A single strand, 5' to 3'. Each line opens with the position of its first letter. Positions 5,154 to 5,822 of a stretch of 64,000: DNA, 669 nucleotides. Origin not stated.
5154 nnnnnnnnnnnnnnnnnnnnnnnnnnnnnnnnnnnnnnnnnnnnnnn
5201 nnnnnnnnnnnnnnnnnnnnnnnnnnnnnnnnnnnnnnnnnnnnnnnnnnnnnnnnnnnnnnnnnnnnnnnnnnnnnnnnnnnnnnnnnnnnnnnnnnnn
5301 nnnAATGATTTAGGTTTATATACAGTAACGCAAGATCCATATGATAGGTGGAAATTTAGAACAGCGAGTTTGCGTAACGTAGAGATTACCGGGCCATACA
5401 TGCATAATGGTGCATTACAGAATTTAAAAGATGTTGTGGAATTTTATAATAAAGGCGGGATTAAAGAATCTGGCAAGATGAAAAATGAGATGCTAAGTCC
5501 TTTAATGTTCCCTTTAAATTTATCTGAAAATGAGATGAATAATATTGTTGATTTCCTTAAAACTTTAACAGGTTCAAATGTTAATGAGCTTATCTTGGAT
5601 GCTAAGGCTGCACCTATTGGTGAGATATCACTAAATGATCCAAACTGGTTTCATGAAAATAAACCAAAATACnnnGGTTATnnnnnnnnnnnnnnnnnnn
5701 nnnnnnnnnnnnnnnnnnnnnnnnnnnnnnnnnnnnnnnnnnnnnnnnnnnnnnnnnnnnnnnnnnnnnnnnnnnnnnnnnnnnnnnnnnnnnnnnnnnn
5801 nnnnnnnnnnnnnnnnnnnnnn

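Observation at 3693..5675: Sco1/SenC copper chaperone and MauG-like di-haem peroxidase fused into one polypeptide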

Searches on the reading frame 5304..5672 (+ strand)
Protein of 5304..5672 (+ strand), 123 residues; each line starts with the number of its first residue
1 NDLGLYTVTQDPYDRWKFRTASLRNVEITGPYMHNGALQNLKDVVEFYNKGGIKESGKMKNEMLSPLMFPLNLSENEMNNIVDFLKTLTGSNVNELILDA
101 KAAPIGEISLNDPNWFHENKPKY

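Call 13: search_solved_structures(query=window:5304-5672:+, max_evalue=1, show_alignments=5)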
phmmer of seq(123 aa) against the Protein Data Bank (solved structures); distinct sequences matched with E-value up to 1: 40.
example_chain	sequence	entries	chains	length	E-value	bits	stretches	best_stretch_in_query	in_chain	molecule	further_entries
6e1c_A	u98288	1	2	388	1.6e-14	57.4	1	4-92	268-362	Di-heme enzyme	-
6tji_A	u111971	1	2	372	5.6e-12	49.2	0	1-22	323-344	Cake10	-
6tjh_A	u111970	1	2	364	7.1e-11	45.6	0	1-22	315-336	Cake9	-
3rn1_A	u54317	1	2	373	1.1e-10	45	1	10-102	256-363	Methylamine utilization protein MauG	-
3rn0_A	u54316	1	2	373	1.1e-10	45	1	10-102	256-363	Methylamine utilization protein MauG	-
3l4m_A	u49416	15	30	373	1.1e-10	45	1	10-102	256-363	Methylamine utilization protein mauG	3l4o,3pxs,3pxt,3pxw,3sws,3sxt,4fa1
4l1q_A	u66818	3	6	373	1.1e-10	45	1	10-102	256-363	Methylamine utilization protein MauG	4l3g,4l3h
3rlm_A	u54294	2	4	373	1.1e-10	45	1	10-102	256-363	Methylamine utilization protein MauG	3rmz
3sjl_A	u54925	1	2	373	1.2e-10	44.9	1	10-102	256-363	Methylamine utilization protein mauG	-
3svw_A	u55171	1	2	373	1.2e-10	44.9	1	10-102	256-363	Methylamine utilization protein MauG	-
3sle_A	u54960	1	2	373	1.2e-10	44.9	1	10-102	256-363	Methylamine utilization protein MauG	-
4o1q_A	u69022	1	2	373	1.3e-10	44.8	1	10-101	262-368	Methylamine utilization protein MauG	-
3orv_A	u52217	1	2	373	5.7e-10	42.7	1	10-102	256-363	Methylamine utilization protein mauG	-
4y5r_A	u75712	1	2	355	1e-09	41.9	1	10-61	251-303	Methylamine utilization protein MauG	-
6tjg_A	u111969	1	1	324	1.4e-09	41.5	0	1-22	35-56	Cake8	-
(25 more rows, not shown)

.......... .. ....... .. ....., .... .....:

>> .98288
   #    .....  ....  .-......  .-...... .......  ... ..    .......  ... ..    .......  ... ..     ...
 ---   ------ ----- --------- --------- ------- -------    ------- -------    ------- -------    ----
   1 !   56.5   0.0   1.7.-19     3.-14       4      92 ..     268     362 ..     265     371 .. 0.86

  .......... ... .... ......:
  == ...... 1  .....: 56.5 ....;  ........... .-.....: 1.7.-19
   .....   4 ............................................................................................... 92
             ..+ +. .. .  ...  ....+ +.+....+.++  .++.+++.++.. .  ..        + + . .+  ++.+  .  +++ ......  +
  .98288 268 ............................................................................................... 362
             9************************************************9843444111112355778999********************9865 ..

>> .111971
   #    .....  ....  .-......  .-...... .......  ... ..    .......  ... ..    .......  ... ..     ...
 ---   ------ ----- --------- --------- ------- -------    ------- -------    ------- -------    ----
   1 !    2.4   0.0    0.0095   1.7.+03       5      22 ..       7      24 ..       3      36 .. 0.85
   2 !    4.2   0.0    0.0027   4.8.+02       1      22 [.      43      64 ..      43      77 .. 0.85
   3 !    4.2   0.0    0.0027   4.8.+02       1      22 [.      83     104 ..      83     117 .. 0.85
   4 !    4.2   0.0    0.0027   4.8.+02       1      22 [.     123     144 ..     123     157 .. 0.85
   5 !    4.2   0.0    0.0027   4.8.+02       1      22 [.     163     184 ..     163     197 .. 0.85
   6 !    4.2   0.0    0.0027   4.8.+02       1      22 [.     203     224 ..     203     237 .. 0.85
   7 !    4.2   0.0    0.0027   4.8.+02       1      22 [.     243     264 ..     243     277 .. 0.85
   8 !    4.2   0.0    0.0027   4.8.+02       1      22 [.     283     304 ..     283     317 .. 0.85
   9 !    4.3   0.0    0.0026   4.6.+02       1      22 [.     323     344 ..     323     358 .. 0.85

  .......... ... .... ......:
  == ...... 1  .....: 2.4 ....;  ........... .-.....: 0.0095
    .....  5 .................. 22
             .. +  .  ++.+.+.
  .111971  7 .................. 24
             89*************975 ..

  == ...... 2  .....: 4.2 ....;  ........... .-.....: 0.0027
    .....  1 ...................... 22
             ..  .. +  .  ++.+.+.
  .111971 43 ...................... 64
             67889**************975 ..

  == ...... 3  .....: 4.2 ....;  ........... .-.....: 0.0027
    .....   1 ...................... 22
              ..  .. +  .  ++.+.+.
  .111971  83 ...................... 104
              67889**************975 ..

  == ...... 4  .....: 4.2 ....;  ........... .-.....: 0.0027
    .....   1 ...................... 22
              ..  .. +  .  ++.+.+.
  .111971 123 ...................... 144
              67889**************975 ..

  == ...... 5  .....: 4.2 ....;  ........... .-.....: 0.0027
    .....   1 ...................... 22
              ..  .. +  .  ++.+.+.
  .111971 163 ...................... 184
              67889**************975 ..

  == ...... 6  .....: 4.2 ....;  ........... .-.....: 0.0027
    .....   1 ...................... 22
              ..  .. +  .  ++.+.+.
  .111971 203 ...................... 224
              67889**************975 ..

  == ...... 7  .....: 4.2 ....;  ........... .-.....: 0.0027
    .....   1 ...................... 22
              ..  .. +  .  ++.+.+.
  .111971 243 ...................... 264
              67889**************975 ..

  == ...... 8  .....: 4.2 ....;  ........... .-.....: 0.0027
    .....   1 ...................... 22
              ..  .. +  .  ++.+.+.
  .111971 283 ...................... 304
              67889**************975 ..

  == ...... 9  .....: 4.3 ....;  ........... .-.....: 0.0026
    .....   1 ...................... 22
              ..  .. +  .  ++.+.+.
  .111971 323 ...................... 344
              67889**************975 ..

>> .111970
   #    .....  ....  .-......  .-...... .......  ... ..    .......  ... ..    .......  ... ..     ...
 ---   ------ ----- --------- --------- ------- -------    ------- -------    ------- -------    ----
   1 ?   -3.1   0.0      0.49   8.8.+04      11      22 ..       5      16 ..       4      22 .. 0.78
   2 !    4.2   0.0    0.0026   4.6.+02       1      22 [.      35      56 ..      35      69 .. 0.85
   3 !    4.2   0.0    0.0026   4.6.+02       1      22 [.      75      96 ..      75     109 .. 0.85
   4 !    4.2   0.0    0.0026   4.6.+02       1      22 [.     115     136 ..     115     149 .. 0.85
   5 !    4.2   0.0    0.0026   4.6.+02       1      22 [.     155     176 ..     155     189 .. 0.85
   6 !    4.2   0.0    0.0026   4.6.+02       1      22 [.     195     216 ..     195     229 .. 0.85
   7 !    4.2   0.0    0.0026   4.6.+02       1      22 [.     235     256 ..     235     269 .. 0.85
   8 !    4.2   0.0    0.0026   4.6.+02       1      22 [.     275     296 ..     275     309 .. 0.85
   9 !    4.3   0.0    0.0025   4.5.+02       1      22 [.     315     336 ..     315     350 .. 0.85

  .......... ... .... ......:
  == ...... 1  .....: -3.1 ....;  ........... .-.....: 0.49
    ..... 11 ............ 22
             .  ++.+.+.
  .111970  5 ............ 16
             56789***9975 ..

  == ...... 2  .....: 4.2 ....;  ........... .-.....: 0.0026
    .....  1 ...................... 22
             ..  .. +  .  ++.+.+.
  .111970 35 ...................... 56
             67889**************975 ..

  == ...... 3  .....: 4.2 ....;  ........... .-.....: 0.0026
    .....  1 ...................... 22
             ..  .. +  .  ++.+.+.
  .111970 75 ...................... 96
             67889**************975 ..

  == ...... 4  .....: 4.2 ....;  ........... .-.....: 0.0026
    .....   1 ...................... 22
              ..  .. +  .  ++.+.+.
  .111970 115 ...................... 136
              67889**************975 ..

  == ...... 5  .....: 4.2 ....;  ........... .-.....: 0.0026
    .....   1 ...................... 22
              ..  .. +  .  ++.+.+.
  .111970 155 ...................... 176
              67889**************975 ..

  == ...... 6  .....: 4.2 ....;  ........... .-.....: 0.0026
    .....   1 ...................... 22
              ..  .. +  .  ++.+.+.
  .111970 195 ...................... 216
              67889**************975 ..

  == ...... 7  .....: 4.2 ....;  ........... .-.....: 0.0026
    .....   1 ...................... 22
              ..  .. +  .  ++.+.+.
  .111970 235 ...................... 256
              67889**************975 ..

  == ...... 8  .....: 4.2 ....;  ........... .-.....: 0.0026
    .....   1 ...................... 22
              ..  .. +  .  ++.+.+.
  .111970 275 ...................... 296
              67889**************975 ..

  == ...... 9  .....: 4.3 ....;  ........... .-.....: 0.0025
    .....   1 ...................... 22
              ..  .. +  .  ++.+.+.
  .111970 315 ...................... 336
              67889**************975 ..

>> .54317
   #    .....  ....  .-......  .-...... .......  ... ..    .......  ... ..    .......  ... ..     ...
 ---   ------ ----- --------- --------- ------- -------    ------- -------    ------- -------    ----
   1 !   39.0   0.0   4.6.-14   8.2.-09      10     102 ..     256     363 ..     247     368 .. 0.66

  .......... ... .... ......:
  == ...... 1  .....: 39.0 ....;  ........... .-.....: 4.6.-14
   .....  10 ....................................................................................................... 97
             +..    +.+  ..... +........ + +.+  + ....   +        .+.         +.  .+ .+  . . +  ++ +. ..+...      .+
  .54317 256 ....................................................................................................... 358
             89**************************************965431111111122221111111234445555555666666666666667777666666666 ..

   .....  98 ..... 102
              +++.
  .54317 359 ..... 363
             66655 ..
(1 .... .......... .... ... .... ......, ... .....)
